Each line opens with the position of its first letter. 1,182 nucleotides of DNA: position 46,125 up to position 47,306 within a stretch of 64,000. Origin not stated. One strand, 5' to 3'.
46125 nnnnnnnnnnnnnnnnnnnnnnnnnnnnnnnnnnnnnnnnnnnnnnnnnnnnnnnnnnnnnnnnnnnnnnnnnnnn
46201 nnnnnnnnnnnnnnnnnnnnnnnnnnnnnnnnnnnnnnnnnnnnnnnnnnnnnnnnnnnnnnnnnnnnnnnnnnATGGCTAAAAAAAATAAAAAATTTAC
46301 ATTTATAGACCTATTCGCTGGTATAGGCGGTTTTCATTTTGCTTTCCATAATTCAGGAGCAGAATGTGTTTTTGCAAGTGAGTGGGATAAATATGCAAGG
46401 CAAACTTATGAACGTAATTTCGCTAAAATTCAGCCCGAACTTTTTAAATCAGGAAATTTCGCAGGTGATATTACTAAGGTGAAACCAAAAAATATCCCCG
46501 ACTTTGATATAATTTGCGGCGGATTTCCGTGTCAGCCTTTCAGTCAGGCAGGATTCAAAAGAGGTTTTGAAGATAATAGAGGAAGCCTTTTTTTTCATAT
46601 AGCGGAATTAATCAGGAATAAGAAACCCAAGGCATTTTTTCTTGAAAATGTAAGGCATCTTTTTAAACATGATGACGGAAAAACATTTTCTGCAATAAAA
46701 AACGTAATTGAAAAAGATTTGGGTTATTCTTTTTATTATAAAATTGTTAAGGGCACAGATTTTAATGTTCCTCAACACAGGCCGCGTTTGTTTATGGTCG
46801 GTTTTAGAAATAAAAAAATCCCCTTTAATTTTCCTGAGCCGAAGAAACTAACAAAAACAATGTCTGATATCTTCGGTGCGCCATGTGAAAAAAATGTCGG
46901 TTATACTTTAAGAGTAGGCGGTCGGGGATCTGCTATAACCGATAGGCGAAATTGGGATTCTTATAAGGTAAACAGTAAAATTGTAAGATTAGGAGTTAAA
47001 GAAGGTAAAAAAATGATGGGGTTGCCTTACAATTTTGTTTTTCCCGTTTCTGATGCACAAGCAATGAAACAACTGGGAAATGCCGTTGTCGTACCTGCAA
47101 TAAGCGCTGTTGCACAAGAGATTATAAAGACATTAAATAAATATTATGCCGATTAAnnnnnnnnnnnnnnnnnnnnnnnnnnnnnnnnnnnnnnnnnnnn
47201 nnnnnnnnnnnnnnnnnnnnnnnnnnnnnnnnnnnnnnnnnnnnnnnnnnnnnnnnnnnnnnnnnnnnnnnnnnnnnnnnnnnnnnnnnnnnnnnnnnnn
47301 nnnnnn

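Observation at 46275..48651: Complete type II R-M module with dedicated Vsr: C5-MTase, overlapping putative REase (family unconfirmed), very-short-patch repair endonuclease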

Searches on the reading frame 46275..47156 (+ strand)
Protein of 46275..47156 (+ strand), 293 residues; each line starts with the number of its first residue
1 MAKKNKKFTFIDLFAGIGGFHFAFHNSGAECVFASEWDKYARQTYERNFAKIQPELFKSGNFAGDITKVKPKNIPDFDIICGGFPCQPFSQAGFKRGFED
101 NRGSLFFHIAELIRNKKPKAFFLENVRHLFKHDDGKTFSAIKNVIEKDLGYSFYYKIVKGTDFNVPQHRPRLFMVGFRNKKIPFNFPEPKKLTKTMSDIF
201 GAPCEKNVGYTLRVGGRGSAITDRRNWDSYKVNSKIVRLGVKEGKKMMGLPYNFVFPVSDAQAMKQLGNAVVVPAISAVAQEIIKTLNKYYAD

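Call 3: search_protein_families(library=pfam, proteins=[window:46275-47156:+], max_evalue=0.01)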
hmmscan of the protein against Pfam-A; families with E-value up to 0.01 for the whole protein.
window:46275-47156:+ (293 aa): 1 family
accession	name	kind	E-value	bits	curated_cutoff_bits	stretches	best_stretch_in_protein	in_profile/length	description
PF00145.23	DNA_methylase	-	4.1e-80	270.1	22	2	8-207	1-200/324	C-5 cytosine-specific DNA methylase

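Call 4: search_protein_families(library=ncbifam, proteins=[window:46275-47156:+], max_evalue=0.01)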
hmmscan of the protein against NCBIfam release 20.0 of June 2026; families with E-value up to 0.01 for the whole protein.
window:46275-47156:+ (293 aa): 2 families
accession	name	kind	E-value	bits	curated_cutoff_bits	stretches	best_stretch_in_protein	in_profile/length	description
TIGR00675.1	dcm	superfamily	2.9e-81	273.7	100.65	2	10-199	1-188/329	DNA (cytosine-5-)-methyltransferase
NF007772.0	PRK10458.1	subfamily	5.1e-45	153.9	710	2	3-179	84-288/472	DNA cytosine methylase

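Call 7: search_protein_families(library=padloc, proteins=[window:46275-47156:+], max_evalue=0.01)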
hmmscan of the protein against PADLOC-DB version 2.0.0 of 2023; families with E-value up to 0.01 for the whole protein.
window:46275-47156:+ (293 aa): 64 families (the best 25 are shown)
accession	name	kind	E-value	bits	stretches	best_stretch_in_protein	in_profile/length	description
PDLC03272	MTase_II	-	8.5e-98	326.1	2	3-206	70-266/407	Type II methyltransferase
PDLC03361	MTase_II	-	2e-70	235.9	2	3-201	82-309/455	Type II methyltransferase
PDLC02653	DrmMII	-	2.2e-69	231.9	2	6-205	3-200/333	DrmMII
PDLC03378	MTase_II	-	1.1e-61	207.1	2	7-199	2-194/344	Type II methyltransferase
PDLC03217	MTase_II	-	3.6e-61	205.5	2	3-180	380-547/703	Type II methyltransferase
PDLC03242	MTase_II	-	3.8e-56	188.8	2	5-188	98-271/409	Type II methyltransferase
PDLC03716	oMTase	-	8.7e-56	187.5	2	4-184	35-210/349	orphan methyltransferase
PDLC03234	MTase_II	-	1.4e-51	174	2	5-196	2-192/375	Type II methyltransferase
PDLC00026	DruM2|DruM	-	2.8e-51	173.1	2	6-195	3-186/336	DNA cytosine methylase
PDLC00034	DruM2|DruM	-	2.6e-47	159.3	2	3-134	3-137/457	DNA cytosine methylase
PDLC03326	MTase_II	-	1.1e-43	147.9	2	6-194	3-194/412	Type II methyltransferase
PDLC03734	oMTase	-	5e-42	142.4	1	7-182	3-173/444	orphan methyltransferase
PDLC00027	DruM2|DruM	-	1e-40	138.2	1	3-199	7-194/361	DNA cytosine methylase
PDLC00033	DruM2|DruM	-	1.2e-40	137.9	2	3-185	17-198/368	DNA cytosine methylase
PDLC03269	MTase_II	-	1.8e-40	137.4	1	6-197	2-187/437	Type II methyltransferase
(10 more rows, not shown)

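Call 9: search_solved_structures(query=window:46275-47156:+, show_alignments=2)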
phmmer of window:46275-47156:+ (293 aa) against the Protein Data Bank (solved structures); distinct sequences matched with E-value up to 0.001: 58.
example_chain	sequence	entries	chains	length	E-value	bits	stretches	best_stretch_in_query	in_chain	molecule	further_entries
10mh_A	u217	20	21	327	1.3e-65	224.7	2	8-202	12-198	PROTEIN (CYTOSINE-SPECIFIC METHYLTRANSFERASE HHAI) | HaeIII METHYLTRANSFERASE | Modification methylase HhaI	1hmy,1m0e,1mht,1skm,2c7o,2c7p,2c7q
2i9k_A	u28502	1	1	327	1.3e-65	224.7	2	8-202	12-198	Modification methylase HhaI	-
1svu_A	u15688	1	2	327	1.5e-65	224.5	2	8-201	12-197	Modification methylase HhaI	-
1fjx_A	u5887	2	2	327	1.6e-65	224.4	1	8-202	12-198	HHAI DNA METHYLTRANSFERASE | MODIFICATION METHYLASE HHAI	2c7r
2uyh_A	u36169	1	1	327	2.8e-65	223.6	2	8-202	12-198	MODIFICATION METHYLASE HHAI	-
2zcj_A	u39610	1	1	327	3.1e-65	223.4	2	8-202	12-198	Modification methylase HhaI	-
2uyc_A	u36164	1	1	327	6.7e-65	222.3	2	8-202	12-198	MODIFICATION METHYLASE HHAI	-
2uz4_A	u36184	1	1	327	6.8e-65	222.3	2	8-202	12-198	MODIFICATION METHYLASE HHAI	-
2z6q_A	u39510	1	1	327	8.1e-65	222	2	8-202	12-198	Modification methylase HhaI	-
2z6u_A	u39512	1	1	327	8.1e-65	222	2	8-202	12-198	Modification methylase HhaI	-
2z6a_A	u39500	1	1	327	2.3e-64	220.6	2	8-202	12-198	Modification methylase HhaI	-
3lx6_A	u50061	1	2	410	2.1e-37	132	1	7-179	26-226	Cytosine-specific methyltransferase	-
3me5_A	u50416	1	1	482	3.9e-37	131.2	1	7-179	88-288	Cytosine-specific methyltransferase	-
1dct_A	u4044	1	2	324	3.3e-30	108.4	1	10-199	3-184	PROTEIN (MODIFICATION METHYLASE HAEIII)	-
3ubt_Y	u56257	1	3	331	7.4e-29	104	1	10-199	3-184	Modification methylase HaeIII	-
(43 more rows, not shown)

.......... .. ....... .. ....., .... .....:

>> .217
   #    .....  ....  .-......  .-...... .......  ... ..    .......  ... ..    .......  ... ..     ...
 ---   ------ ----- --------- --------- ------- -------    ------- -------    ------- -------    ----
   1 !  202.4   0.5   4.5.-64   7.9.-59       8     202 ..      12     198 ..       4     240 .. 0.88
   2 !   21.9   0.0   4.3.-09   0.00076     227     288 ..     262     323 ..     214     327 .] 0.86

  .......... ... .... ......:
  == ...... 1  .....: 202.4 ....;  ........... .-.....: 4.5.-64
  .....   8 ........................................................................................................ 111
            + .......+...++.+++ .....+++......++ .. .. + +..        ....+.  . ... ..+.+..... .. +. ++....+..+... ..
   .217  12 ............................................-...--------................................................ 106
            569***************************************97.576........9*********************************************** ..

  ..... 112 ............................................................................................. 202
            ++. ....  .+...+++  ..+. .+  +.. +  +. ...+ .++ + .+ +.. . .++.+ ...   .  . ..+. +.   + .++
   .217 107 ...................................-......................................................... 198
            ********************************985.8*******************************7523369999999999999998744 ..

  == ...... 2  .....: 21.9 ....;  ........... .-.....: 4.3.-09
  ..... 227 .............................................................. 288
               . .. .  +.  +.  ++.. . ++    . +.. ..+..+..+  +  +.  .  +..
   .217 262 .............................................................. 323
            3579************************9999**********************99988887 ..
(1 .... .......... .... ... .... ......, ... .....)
